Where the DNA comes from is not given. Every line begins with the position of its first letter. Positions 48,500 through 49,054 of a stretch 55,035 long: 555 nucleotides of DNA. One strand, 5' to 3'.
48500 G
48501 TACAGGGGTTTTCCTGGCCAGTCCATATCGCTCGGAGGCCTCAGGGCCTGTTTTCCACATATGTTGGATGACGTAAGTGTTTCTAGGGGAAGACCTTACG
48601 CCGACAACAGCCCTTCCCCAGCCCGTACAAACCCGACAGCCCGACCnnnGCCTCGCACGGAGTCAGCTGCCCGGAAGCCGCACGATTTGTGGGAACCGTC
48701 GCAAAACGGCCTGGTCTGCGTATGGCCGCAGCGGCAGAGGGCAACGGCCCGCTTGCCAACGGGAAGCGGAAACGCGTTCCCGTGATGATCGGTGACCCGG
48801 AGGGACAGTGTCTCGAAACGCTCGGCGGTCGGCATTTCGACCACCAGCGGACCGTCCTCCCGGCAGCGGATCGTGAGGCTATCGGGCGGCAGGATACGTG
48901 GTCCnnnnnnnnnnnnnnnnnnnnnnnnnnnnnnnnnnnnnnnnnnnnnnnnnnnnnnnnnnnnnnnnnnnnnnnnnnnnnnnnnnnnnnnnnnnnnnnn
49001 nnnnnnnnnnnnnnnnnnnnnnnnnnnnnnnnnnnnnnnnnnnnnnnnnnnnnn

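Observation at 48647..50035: Lgt fused to a mitoNEET-type CDGSH [2Fe-2S] domain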

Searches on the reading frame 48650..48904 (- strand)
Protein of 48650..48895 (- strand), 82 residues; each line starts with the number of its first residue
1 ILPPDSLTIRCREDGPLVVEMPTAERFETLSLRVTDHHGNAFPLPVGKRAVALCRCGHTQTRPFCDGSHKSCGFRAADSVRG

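Call 11: search_solved_structures(query=window:48650-48895:-, max_evalue=1, show_alignments=4)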
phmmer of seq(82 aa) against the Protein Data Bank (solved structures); distinct sequences matched with E-value up to 1: 24.
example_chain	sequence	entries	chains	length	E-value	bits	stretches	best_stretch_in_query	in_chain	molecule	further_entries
3tbo_A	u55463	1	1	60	5.7e-10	42.2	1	39-77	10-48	Zinc finger, CDGSH-type domain protein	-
3tbm_A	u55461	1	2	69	1.2e-08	38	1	31-74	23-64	Putative uncharacterized protein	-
3tbn_A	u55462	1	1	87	4.5e-07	33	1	47-75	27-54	Putative uncharacterized protein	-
6avj_A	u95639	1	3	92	3.7e-06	30.1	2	48-73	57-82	CDGSH iron-sulfur domain-containing protein 3, mitochondrial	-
6z1p_AV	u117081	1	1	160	3.1e-05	27.1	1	46-74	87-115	Iron-binding zinc finger CDGSH type protein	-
2qh7_A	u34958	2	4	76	0.0038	20.5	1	46-80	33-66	Zinc finger CDGSH-type domain 1 | CDGSH iron-sulfur domain-containing protein 1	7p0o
6de9_A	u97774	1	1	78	0.004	20.4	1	45-80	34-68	CDGSH iron-sulfur domain-containing protein 1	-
4oo7_A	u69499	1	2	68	0.0041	20.4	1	50-79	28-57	CDGSH iron-sulfur domain-containing protein 2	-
2r13_A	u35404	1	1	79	0.0041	20.3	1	46-80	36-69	Zinc finger CDGSH domain-containing protein 1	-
3ew0_A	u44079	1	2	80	0.0042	20.3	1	45-80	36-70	CDGSH iron sulfur domain-containing protein 1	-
2qd0_A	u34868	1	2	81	0.0043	20.3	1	45-80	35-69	Zinc finger CDGSH domain-containing protein 1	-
4ezf_A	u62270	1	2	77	0.0044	20.3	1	46-80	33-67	CDGSH iron-sulfur domain-containing protein 1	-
3ree_A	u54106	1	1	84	0.0046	20.2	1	45-80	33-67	CDGSH iron-sulfur domain-containing protein 1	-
4f1e_A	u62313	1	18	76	0.0046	20.2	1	46-80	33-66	CDGSH iron-sulfur domain-containing protein 1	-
7p0p_A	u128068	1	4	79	0.0052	20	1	50-79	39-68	CDGSH iron-sulfur domain-containing protein 2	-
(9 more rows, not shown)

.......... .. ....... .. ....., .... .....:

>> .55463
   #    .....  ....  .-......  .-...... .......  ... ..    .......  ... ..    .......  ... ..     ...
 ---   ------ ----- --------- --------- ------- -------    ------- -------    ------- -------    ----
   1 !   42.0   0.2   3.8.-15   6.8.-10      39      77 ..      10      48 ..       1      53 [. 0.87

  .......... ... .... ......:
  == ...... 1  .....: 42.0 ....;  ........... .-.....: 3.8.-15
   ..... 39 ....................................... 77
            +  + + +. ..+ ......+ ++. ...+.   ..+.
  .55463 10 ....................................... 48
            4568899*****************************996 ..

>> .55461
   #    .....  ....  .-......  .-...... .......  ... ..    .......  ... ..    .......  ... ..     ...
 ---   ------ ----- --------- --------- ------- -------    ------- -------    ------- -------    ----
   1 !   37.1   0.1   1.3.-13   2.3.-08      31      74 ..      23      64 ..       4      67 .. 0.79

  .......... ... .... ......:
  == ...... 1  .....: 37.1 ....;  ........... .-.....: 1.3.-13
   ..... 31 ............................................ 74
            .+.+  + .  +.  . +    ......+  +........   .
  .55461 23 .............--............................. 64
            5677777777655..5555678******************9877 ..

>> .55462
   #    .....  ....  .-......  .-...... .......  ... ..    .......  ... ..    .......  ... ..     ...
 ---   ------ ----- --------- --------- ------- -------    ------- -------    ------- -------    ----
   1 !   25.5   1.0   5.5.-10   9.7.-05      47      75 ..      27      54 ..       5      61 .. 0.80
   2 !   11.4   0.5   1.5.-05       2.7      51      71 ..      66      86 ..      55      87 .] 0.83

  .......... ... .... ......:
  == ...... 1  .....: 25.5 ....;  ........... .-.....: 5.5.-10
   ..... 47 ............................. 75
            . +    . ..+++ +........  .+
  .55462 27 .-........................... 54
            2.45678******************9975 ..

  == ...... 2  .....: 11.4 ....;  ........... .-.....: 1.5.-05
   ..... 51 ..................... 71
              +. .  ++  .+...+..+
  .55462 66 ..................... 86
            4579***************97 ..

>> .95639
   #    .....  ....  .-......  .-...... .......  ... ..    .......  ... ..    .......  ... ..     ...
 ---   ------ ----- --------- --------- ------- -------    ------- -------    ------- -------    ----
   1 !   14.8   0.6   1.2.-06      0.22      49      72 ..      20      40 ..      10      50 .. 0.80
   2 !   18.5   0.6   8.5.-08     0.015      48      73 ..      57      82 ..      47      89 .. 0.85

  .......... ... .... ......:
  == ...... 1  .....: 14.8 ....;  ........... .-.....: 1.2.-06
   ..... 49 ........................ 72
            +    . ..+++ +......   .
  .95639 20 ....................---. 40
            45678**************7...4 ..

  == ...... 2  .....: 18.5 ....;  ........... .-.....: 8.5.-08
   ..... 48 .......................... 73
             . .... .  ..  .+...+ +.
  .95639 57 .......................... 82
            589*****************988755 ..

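Call 15: find_homologous_proteins(query=window:48650-48895:-, max_evalue=0.001)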
Query seq(82 aa) (82 aa): 392 proteins with E <= 0.001 among 393 candidates; the best 120 are listed.
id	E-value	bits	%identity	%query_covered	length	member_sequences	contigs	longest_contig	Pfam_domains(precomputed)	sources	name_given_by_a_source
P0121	5.2e-39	149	81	99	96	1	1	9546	PF09360.16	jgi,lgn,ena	jgi:CDGSH-type Zn-finger protein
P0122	2.6e-38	147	80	99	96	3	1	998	PF09360.16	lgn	-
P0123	3.6e-37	143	82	94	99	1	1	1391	PF09360.16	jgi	jgi:CDGSH-type Zn-finger protein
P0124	3.6e-37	143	80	99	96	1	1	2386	PF09360.16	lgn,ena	-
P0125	2.4e-36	141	79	99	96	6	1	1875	PF09360.16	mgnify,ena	mgnify:FL=1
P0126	2.5e-36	141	77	99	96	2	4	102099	PF09360.16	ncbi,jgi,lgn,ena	jgi:CDGSH-type Zn-finger protein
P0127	5.9e-36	140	80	96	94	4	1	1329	PF09360.16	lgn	-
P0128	2.6e-35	138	78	99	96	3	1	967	PF09360.16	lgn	-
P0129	4.4e-35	137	72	100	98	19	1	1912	PF09360.16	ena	-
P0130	4.5e-35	137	78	88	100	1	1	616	PF09360.16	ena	-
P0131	6.5e-35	136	73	100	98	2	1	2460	PF09360.16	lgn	-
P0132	6.5e-35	136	74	99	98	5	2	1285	PF09360.16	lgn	-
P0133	2.2e-34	135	71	100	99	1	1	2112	PF09360.16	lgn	-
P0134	6.0e-34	133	73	99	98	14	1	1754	PF09360.16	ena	-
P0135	6.3e-34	133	74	95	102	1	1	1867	PF09360.16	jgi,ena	-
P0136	6.6e-34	133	75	94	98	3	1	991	PF09360.16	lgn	-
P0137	6.8e-34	133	71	100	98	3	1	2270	PF09360.16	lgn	-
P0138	6.9e-34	133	70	100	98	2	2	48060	PF09360.16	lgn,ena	-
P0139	7.8e-34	133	72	99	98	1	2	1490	PF09360.16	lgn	-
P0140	8.2e-34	133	73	99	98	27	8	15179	PF09360.16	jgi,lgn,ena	-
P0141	1.3e-33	132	68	100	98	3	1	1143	PF09360.16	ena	-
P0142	2.2e-33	131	71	100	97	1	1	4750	PF09360.16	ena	-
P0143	2.7e-33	131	70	100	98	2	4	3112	PF09360.16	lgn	-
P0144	3.8e-33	131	68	100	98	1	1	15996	PF09360.16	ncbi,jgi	jgi:CDGSH-type Zn-finger protein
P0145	3.8e-33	131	75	96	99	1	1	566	PF09360.16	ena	-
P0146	4.3e-33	130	72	99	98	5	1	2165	PF09360.16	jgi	jgi:CDGSH-type Zn-finger protein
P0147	5.2e-33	130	69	95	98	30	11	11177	PF09360.16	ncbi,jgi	jgi:CDGSH-type Zn-finger protein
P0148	5.2e-33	130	68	98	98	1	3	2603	PF09360.16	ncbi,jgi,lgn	jgi:CDGSH-type Zn-finger protein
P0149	6.4e-33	130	74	94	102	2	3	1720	PF09360.16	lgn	-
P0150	6.6e-33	130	70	99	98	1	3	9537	PF09360.16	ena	-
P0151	7.8e-33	130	72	99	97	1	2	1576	PF09360.16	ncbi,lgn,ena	-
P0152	9.0e-33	129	73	99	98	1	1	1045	PF09360.16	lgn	-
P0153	1.2e-32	129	69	99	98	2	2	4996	PF09360.16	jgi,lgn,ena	-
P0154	2.3e-32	128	68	99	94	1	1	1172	PF09360.16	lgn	-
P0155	5.6e-32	127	66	100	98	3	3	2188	PF09360.16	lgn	-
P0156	6.5e-32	127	68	100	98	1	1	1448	PF09360.16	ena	-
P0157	9.0e-32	126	71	94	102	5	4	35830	PF09360.16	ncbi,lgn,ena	-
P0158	1.3e-31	126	72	99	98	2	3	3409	PF09360.16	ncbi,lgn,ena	-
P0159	1.3e-31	126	74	93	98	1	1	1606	PF09360.16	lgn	-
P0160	1.8e-31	125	68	99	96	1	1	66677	PF09360.16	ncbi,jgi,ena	jgi:CDGSH-type Zn-finger protein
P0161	4.9e-31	124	73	94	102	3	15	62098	PF09360.16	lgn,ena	-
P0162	6.9e-31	123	67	99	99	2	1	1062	PF09360.16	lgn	-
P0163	9.4e-31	123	73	95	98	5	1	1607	PF09360.16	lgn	-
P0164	1.1e-30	123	67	99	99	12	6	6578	PF09360.16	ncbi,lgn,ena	ncbi:MAG: CDGSH iron-sulfur domain-containing protein [Planctomycetia bacterium]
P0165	1.5e-30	122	67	99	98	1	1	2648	PF09360.16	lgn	-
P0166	1.5e-30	122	68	99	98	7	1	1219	PF09360.16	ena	-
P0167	1.8e-30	122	69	99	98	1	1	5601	PF09360.16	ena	-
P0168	2.5e-30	122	72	99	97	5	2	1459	PF09360.16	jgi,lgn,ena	-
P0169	2.7e-30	122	71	94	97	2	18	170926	PF09360.16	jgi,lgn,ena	jgi:CDGSH-type Zn-finger protein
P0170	3.2e-30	121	75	88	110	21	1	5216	PF09360.16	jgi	jgi:CDGSH-type Zn-finger protein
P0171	3.6e-30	121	67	99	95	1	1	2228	PF09360.16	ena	-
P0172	3.6e-30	121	69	99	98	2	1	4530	PF09360.16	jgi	jgi:CDGSH-type Zn-finger protein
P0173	1.3e-29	119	68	98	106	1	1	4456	PF09360.16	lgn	-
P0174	1.4e-29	119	65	96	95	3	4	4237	PF09360.16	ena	-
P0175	2.1e-29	119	69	95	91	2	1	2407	PF09360.16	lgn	-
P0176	2.2e-29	119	72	93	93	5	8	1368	PF09360.16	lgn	-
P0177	2.7e-29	118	68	95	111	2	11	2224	PF09360.16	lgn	-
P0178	3.0e-29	118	69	90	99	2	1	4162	PF09360.16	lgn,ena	-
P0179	4.4e-29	118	65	96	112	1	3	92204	PF09360.16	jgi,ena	-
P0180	4.6e-29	118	68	95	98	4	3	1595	PF09360.16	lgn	-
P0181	5.0e-29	117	72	91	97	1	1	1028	PF09360.16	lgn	-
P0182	8.8e-29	117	71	93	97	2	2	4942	PF09360.16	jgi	jgi:CDGSH-type Zn-finger protein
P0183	1.5e-28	116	68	96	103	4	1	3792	PF09360.16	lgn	-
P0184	1.7e-28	116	63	96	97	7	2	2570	PF09360.16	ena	-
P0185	1.9e-28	116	64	98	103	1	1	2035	PF09360.16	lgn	-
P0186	2.1e-28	116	68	96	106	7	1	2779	PF09360.16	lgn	-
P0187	2.8e-28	115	66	94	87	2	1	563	PF09360.16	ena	-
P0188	3.2e-28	115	72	88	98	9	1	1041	PF09360.16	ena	-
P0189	3.9e-28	115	65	95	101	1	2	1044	PF09360.16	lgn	-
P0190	3.9e-28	115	68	95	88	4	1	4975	PF09360.16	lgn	-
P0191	4.0e-28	115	68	98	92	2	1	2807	PF09360.16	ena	-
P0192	4.2e-28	115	71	93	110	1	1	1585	PF09360.16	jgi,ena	-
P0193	4.6e-28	114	63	96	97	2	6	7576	PF09360.16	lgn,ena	-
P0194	5.7e-28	114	62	96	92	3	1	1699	PF09360.16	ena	-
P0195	5.8e-28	114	63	96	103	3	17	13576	PF09360.16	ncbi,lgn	-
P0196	5.8e-28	114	69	88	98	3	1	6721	PF09360.16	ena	-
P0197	6.8e-28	114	74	88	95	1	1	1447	PF09360.16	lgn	-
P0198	7.8e-28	114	71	95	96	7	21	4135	PF09360.16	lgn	-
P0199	8.3e-28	114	64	99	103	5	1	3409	PF09360.16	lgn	-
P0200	8.4e-28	114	71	93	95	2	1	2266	PF09360.16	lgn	-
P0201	8.7e-28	114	62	96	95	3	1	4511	PF09360.16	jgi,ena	jgi:CDGSH-type Zn-finger protein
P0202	1.1e-27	113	72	88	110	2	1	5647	PF09360.16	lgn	-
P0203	1.1e-27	113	63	98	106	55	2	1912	PF09360.16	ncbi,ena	-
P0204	1.1e-27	113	65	96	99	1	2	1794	PF09360.16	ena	-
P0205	2.0e-27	112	68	89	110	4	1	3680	PF09360.16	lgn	-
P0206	2.0e-27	112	71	88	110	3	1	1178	PF09360.16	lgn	-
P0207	2.0e-27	112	65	95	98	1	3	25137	PF09360.16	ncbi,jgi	ncbi:MAG: CDGSH iron-sulfur domain-containing protein [Pirellulales bacterium]|jgi:CDGSH-type Zn-fin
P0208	2.1e-27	112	71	88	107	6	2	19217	PF09360.16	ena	-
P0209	2.3e-27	112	72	88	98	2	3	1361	PF09360.16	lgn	-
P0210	2.9e-27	112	63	98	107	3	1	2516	PF09360.16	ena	-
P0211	3.0e-27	112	71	89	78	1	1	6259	PF09360.16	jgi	jgi:CDGSH-type Zn-finger protein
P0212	4.2e-27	111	71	88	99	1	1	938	PF09360.16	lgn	-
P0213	4.3e-27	111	71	88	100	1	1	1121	PF09360.16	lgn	-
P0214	4.9e-27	111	68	90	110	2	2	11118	PF09360.16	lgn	-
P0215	5.1e-27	111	69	88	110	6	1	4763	PF09360.16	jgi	jgi:CDGSH-type Zn-finger protein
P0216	5.2e-27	111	60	98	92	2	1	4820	PF09360.16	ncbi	ncbi:MAG: CDGSH iron-sulfur domain-containing protein [Planctomycetota bacterium]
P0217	7.3e-27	111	69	90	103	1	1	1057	PF09360.16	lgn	-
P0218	7.3e-27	111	62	96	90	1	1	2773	PF09360.16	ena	-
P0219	7.4e-27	111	65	95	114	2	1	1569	PF09360.16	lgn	-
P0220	7.6e-27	111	71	93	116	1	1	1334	PF09360.16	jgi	-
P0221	8.4e-27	110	68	95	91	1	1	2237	PF09360.16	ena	-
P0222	8.7e-27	110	69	88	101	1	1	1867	PF09360.16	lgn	-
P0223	8.9e-27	110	68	95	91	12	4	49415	PF09360.16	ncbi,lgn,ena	-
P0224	9.2e-27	110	62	99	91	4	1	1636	PF09360.16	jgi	jgi:CDGSH-type Zn-finger protein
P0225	1.0e-26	110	67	93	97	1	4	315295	PF09360.16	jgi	jgi:CDGSH iron-sulfur domain-containing protein 3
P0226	1.1e-26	110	62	96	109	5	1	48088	PF09360.16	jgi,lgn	-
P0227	1.1e-26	110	71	93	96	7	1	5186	PF09360.16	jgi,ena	jgi:CDGSH-type Zn-finger protein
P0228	1.1e-26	110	68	95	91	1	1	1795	PF09360.16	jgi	jgi:CDGSH-type Zn-finger protein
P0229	1.7e-26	109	69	88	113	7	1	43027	PF09360.16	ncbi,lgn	ncbi:MAG: CDGSH iron-sulfur domain-containing protein [Pirellulales bacterium]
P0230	1.7e-26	109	63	96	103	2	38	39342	PF09360.16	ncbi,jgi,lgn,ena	jgi:CDGSH-type Zn-finger protein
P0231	1.7e-26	109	67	95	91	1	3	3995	PF09360.16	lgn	-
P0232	1.9e-26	109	63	93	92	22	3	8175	PF09360.16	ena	-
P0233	1.9e-26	109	70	89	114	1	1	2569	PF09360.16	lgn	-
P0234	1.9e-26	109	68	90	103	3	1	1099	PF09360.16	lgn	-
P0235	2.0e-26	109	66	100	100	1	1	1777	PF09360.16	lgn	-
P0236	2.0e-26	109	71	93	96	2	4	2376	PF09360.16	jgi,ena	jgi:CDGSH-type Zn-finger protein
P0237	2.2e-26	109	67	95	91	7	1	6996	PF09360.16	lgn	-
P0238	2.3e-26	109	62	96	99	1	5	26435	PF09360.16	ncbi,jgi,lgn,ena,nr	ncbi:MAG: CDGSH iron-sulfur domain-containing protein [Planctomycetia bacterium]|nr:CDGSH iron-sulfu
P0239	2.3e-26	109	69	88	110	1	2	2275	PF09360.16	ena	-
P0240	2.6e-26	109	67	91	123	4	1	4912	PF09360.16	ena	-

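Call 37: find_encoding_contigs(protein=P0126, flank=5000, max_places=1)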
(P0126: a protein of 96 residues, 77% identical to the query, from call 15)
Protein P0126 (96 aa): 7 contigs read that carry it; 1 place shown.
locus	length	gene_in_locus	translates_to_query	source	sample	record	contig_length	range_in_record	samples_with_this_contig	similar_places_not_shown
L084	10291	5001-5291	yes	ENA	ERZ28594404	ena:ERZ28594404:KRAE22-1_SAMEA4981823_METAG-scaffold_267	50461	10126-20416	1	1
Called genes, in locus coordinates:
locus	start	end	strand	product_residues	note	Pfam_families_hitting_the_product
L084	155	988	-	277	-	PF02517:Rce1-like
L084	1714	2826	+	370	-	PF01288:HPPK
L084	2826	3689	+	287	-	PF02569:Pantoate_ligase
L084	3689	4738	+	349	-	PF01790:LGT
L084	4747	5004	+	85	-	-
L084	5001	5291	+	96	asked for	PF09360:zf-CDGSH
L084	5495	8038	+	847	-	PF03176:MMPL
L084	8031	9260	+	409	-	PF17785:PUA_3, PF10672:Methyltrans_SAM, PF02475:TRM5-TYW2_MTfase, PF03602:Cons_hypoth95, PF05175:MTS, PF13847:Methyltransf_31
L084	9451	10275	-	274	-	PF13365:Trypsin_2 (weak)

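Call 38: find_encoding_contigs(protein=P0225, flank=5000, max_places=1)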
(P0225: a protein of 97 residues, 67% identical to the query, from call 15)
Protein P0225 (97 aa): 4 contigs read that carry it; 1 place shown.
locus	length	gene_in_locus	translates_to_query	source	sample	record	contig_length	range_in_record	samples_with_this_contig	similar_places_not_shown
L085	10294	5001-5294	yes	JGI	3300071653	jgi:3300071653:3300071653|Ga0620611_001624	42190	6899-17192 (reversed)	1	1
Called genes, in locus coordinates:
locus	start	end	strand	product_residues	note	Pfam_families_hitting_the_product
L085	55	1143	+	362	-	PF01288:HPPK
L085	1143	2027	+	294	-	PF02569:Pantoate_ligase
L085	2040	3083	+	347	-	PF01790:LGT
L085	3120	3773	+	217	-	PF04542:Sigma70_r2, PF04545:Sigma70_r4, PF08281:Sigma70_r4_2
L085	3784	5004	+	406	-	-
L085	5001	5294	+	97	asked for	PF09360:zf-CDGSH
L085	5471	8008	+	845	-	PF03176:MMPL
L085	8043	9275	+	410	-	PF17785:PUA_3, PF10672:Methyltrans_SAM, PF02475:TRM5-TYW2_MTfase, PF03602:Cons_hypoth95, PF05175:MTS (weak), PF13847:Methyltransf_31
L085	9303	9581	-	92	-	-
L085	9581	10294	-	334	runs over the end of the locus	PF02826:2-Hacid_dh_C, PF03446:NAD_binding_2 (weak), PF03807:F420_oxidored (weak), PF07991:KARI_N, PF01450:KARI_C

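Call 39: find_encoding_contigs(protein=P0169, flank=5000, max_places=1)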
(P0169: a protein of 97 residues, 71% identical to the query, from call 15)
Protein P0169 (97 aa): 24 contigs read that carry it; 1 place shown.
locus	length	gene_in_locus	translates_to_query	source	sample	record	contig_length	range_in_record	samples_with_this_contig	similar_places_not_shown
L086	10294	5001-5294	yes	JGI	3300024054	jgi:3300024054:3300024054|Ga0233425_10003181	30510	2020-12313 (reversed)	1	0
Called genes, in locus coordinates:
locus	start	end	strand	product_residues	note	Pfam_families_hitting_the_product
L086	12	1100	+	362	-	PF01288:HPPK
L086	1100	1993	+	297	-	PF02569:Pantoate_ligase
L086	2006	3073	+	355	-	PF01790:LGT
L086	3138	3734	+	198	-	PF04542:Sigma70_r2, PF08281:Sigma70_r4_2, PF04545:Sigma70_r4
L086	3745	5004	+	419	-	-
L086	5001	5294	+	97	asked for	PF09360:zf-CDGSH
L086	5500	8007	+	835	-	PF03176:MMPL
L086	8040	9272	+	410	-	PF17785:PUA_3, PF10672:Methyltrans_SAM, PF02475:TRM5-TYW2_MTfase, PF03602:Cons_hypoth95, PF05175:MTS, PF13649:Methyltransf_25 (weak), PF13847:Methyltransf_31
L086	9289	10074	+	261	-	PF01755:Glyco_transf_25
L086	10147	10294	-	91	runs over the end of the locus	-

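Call 42: search_protein_families(library=pfam, proteins=[L086:3745-5004:+, L084:4747-5004:+, L086:3138-3734:+], max_evalue=1)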
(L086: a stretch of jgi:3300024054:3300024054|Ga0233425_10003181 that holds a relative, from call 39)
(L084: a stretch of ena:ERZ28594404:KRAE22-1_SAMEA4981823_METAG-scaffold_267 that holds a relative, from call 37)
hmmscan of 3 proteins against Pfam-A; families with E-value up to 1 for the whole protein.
L086:3745-5004:+ (419 aa): 1 family
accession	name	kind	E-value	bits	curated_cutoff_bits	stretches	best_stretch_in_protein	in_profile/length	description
PF13490.11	zf-HC2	-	0.13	12.8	22.2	1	18-40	7-29/35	Putative zinc-finger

L084:4747-5004:+ (85 aa): 5 families
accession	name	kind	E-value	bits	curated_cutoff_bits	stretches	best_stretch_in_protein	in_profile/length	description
PF09534.15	Trp_oprn_chp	-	0.0007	19.9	29.6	1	23-69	96-142/180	Tryptophan-associated transmembrane protein (Trp_oprn_chp)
PF09438.16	DUF2017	-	0.011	16.4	25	1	5-37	73-105/179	Domain of unknown function (DUF2017)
PF15196.11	Harakiri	-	0.028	15.4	27.9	1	23-60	50-86/94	Activator of apoptosis harakiri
PF17231.7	DUF5305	-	0.21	11.4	29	1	17-66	88-137/217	Family of unknown function (DUF5305)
PF19605.4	DUF6110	-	0.35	11.4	26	1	7-35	54-82/85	Family of unknown function (DUF6110)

L086:3138-3734:+ (198 aa): 7 families
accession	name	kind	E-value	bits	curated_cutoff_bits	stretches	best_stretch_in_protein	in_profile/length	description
PF08281.18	Sigma70_r4_2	-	2e-17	63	25.7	1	141-191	4-54/54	Sigma-70, region 4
PF04542.20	Sigma70_r2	-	1.2e-14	54.3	24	1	36-102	1-69/71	Sigma-70 region 2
PF04545.22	Sigma70_r4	-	1.6e-13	50.4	24.1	1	144-192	1-49/50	Sigma-70, region 4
PF07638.17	Sigma70_ECF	-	0.0059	17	21.1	1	144-189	132-177/185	ECF sigma factor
PF12645.13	HTH_16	-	0.02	15.4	22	1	21-50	3-32/65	Helix-turn-helix domain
PF13384.12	HTH_23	-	0.02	15.2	24.6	1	146-186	2-40/50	Homeodomain-like domain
PF13412.12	HTH_24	-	0.052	13.6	21.9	1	164-184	18-38/48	Winged helix-turn-helix DNA-binding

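Call 54: predict_structure(alignment_id=A3)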
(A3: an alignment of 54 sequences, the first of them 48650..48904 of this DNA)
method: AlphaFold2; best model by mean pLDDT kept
length: 85 residues; sequences in the alignment: 54
mean_pLDDT: 72.5   pTM: 0.56
mean pLDDT of the five models: 72.5, 72.3, 70.8, 67.0, 65.9
residues with pLDDT >= 90: 2; 70-90: 47; 50-70: 32; < 50: 4
segments of 3 or more residues with pLDDT < 50: none
pLDDT, mean of each block of 10 residues (from residue 1): 74 74 89 84 80 71 56 58 62
secondary structure, 60 per line:
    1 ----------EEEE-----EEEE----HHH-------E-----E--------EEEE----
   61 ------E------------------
elements in order: E11-14 E20-23 E53-56
